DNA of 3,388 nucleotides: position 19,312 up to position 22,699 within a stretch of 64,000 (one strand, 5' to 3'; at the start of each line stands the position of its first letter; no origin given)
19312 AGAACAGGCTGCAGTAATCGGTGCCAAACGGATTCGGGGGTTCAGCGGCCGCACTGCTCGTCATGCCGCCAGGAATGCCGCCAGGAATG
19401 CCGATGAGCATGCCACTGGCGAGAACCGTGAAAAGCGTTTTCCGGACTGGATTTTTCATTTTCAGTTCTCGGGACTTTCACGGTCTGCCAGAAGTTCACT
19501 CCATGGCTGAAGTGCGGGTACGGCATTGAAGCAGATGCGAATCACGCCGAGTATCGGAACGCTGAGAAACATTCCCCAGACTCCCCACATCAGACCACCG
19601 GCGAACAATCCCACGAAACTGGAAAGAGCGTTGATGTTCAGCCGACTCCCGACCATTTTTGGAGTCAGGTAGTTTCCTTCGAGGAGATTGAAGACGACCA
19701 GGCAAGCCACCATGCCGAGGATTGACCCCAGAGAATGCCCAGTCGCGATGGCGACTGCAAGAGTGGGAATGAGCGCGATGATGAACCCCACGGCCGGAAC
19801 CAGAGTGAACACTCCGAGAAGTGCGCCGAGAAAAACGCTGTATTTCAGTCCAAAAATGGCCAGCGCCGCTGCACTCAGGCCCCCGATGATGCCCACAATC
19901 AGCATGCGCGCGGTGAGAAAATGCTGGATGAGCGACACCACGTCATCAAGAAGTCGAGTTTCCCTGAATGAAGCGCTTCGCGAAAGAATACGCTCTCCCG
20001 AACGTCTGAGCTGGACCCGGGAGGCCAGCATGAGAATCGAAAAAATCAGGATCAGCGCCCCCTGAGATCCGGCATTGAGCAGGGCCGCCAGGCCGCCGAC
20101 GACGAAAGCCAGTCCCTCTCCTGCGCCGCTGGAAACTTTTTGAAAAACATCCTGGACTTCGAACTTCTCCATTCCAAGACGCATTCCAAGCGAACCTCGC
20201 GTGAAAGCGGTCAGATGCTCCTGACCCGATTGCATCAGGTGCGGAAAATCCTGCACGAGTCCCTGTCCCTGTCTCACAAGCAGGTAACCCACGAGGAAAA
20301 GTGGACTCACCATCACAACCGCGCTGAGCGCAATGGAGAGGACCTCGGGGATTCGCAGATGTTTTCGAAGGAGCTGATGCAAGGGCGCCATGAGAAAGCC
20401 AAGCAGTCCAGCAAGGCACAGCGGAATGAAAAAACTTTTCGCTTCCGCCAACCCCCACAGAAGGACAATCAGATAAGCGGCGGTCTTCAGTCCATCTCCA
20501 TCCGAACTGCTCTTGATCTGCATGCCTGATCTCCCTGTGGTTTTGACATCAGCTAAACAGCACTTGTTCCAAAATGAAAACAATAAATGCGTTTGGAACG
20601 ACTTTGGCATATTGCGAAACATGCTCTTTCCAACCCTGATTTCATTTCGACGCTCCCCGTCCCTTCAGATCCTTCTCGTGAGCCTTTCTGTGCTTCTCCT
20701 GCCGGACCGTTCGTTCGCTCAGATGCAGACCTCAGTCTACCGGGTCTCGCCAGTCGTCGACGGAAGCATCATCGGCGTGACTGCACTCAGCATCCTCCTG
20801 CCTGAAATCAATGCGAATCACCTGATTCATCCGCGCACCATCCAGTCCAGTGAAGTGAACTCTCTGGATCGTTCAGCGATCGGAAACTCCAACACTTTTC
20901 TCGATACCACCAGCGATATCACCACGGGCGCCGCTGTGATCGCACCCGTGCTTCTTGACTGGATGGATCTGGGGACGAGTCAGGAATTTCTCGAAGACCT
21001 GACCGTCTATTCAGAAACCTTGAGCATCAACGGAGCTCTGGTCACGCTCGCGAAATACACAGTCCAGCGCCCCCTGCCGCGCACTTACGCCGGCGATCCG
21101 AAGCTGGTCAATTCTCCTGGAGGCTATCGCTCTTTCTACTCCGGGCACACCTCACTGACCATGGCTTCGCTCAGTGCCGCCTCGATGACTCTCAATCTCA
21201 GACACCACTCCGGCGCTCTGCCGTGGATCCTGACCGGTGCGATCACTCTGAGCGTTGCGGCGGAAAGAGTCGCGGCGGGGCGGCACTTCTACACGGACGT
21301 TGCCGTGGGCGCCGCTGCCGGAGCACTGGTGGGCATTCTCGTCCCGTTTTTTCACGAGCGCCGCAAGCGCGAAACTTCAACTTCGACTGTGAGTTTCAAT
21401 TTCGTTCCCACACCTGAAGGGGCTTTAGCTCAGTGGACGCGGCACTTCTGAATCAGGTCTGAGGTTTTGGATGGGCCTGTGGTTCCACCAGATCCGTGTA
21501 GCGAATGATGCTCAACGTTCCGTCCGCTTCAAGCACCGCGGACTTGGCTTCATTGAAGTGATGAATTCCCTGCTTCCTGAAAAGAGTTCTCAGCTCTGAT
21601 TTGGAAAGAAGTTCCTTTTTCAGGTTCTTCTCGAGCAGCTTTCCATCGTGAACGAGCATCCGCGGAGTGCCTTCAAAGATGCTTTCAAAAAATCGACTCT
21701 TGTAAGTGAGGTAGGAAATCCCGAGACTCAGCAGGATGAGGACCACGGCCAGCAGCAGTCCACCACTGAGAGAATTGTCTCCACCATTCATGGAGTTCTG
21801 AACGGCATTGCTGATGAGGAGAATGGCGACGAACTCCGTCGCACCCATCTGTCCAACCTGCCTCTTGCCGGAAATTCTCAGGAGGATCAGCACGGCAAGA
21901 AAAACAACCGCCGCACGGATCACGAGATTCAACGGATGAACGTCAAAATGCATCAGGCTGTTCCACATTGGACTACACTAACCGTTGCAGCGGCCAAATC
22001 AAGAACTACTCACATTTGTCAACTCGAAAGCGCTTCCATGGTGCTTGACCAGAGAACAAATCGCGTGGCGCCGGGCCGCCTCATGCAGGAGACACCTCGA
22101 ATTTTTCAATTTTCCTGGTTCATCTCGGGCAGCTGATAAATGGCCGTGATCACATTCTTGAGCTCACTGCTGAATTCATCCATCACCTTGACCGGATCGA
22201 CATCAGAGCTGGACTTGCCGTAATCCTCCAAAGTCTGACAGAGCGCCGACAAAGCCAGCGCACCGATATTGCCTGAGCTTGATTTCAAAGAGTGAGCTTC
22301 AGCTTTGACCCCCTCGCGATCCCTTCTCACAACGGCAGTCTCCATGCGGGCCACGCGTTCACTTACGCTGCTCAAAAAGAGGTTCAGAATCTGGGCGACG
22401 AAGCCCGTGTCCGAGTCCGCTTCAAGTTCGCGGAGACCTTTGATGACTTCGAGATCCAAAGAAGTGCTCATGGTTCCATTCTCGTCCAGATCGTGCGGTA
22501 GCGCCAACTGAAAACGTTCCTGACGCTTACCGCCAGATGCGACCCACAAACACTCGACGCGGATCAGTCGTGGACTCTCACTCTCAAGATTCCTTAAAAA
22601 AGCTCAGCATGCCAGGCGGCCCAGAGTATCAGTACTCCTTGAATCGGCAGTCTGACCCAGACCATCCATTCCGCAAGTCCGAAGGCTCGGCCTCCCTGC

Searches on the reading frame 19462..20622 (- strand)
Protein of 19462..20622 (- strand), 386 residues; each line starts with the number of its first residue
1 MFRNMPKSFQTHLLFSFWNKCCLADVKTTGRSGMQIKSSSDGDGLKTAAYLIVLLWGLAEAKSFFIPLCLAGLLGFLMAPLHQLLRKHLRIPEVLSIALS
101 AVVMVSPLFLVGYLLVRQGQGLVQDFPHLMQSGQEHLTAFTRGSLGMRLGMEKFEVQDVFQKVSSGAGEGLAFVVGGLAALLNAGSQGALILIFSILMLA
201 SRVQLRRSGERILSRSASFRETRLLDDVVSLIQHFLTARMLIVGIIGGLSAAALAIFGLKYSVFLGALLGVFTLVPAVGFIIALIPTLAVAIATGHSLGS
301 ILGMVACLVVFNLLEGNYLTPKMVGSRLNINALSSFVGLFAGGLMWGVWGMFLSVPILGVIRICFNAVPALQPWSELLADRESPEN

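Call 39: search_protein_families(library=pfam, proteins=[window:19462-20622:-], max_evalue=0.001)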
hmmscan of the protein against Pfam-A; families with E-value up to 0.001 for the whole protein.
window:19462-20622:- (386 aa): 1 family
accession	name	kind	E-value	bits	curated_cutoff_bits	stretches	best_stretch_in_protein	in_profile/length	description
PF01594.21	AI-2E_transport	-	5.1e-47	161.1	34.3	1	50-368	6-326/327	AI-2E family transporter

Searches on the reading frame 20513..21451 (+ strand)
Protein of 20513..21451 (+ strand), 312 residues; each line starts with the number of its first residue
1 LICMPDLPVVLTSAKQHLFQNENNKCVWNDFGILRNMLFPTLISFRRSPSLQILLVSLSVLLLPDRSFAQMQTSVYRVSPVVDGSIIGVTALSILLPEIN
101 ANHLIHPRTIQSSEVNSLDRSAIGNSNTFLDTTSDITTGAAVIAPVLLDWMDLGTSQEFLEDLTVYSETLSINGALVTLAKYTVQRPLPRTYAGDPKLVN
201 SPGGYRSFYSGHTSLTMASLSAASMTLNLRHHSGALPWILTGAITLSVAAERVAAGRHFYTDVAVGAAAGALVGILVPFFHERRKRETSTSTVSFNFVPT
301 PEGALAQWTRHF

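Call 39: search_protein_families(library=pfam, proteins=[window:20513-21451:+], max_evalue=0.001)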
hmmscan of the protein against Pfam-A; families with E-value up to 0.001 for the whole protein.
window:20513-21451:+ (312 aa): 1 family
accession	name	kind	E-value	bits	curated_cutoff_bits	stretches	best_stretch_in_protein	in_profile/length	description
PF01569.27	PAP2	-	4.2e-19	69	27.2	1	166-285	5-129/130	PAP2 superfamily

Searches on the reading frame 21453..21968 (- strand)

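Call 39: search_protein_families(library=pfam, proteins=[window:21453-21968:-], max_evalue=0.001)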
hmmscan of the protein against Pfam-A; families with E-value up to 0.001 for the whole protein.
window:21453-21968:- (171 aa): 1 family
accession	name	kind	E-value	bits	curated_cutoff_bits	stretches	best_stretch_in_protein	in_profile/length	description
PF04239.17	DUF421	-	1.1e-17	64.2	23.6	1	90-159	2-71/129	YetF C-terminal domain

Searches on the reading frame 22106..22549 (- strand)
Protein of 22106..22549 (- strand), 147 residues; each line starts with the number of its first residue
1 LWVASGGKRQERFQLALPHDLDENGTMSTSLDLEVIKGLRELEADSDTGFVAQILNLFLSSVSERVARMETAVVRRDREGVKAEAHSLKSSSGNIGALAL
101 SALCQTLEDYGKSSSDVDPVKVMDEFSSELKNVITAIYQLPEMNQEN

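Call 40: search_protein_families(library=pfam, proteins=[window:22106-22549:-], max_evalue=0.001)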
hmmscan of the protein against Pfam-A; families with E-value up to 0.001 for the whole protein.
window:22106-22549:- (147 aa): 1 family
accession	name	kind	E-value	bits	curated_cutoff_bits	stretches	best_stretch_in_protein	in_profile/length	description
PF01627.28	Hpt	-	3.6e-16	59.6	24.6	1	53-133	1-81/84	Hpt domain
